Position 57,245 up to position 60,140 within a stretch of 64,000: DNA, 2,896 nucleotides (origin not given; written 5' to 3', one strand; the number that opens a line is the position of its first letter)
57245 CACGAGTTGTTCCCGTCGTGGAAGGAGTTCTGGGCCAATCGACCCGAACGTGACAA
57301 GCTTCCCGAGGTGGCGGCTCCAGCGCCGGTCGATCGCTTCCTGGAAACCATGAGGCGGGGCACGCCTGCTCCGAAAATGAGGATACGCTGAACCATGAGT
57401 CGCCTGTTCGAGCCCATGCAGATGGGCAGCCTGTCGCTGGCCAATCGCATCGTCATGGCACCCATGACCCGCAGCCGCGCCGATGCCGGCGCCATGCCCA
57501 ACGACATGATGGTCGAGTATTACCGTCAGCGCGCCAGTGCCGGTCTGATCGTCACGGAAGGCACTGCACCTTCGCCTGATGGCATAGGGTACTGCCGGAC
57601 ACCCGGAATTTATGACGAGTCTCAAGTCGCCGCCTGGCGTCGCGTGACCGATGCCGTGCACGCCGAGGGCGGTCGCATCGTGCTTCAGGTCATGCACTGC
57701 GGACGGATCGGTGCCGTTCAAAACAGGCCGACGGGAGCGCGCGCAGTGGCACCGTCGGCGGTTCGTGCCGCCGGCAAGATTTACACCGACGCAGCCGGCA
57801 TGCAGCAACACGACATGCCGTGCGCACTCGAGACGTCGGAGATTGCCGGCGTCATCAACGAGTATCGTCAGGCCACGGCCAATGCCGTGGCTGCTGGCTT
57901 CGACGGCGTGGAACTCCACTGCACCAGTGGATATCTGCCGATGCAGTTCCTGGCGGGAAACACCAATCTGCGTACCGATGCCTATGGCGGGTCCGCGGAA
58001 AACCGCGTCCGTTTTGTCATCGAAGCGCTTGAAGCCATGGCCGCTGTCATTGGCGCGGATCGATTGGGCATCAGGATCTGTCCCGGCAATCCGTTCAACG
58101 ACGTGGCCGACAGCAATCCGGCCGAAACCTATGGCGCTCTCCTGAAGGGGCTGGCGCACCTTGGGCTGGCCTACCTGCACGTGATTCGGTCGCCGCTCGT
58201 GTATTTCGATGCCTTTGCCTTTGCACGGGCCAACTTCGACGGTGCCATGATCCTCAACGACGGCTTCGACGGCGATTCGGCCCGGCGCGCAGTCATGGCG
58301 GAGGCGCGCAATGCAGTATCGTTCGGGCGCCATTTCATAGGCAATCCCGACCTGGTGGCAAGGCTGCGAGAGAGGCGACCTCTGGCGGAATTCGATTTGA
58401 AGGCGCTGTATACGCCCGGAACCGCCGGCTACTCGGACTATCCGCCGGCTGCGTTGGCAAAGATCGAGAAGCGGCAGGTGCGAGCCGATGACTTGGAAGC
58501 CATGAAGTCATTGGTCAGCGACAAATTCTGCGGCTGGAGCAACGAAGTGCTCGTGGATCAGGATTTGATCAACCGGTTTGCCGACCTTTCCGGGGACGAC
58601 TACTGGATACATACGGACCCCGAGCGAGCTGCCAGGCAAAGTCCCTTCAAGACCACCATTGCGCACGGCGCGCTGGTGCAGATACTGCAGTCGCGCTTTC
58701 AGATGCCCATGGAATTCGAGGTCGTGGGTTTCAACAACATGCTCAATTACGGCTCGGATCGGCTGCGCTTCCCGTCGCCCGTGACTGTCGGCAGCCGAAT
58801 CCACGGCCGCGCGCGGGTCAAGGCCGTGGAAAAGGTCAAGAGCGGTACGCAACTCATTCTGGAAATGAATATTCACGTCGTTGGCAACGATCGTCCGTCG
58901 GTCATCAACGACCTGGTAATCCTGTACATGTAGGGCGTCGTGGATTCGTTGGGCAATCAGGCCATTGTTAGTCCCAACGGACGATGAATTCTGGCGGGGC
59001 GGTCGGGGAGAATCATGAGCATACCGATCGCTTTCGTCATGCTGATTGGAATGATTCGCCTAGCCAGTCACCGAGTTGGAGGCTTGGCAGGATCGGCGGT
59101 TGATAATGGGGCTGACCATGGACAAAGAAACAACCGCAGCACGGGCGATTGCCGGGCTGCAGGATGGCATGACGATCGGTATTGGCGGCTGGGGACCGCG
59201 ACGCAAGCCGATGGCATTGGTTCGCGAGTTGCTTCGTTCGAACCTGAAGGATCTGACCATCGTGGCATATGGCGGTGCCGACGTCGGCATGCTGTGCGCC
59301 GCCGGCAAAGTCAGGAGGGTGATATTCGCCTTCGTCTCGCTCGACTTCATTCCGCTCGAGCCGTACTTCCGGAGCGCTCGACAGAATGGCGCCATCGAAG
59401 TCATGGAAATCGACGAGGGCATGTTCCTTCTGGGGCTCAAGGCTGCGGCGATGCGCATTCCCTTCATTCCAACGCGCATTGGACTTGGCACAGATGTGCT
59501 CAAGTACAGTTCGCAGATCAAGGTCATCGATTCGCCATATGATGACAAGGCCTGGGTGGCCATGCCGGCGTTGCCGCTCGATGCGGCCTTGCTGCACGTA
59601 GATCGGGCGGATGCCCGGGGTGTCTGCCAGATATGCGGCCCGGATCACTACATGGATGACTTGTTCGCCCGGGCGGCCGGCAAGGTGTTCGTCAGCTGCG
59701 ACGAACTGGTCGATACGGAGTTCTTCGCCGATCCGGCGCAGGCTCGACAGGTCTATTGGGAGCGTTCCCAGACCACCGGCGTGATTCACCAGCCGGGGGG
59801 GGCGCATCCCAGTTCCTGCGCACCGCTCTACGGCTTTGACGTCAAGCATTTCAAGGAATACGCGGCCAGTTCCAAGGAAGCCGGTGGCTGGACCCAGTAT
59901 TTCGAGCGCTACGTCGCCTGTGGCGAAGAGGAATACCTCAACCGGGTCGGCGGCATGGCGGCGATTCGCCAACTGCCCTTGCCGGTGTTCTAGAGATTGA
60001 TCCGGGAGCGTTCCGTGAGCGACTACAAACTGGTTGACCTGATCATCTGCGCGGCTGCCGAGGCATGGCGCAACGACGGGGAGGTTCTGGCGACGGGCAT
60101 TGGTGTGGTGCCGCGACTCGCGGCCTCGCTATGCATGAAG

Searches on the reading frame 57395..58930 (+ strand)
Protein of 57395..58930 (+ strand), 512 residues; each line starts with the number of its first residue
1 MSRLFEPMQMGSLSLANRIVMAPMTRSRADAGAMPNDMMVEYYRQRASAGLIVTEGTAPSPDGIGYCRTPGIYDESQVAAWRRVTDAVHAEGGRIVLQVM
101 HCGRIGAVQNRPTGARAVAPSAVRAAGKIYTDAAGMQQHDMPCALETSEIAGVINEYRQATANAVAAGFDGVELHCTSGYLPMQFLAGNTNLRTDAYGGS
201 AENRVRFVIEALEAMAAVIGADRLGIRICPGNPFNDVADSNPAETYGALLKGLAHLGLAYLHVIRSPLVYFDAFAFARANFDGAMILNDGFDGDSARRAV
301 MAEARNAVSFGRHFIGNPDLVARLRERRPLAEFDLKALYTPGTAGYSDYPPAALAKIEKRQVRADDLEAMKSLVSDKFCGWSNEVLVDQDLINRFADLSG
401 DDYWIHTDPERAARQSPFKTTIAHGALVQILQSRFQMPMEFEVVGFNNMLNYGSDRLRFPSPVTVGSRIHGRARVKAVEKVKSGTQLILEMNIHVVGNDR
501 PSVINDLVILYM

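Call 67: search_protein_families(library=pfam, proteins=[window:57395-58930:+], max_evalue=0.00001)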
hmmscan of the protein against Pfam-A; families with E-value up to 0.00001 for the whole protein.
window:57395-58930:+ (512 aa): 2 families
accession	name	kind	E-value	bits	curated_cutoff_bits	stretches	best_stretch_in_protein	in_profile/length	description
PF00724.26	Oxidored_FMN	-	1.1e-73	248.9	27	1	4-330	2-341/342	NADH:flavin oxidoreductase / NADH oxidase family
PF01575.25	MaoC_dehydratas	-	6e-18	65.1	27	1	383-483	14-109/123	MaoC like domain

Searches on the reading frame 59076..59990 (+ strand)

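Call 67: search_protein_families(library=pfam, proteins=[window:59076-59990:+], max_evalue=0.00001)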
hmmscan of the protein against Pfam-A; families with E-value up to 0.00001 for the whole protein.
window:59076-59990:+ (305 aa): 1 family
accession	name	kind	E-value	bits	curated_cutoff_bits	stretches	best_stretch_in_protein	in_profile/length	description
PF01144.29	CoA_trans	-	1.1e-27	97.3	23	1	20-214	3-196/217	Coenzyme A transferase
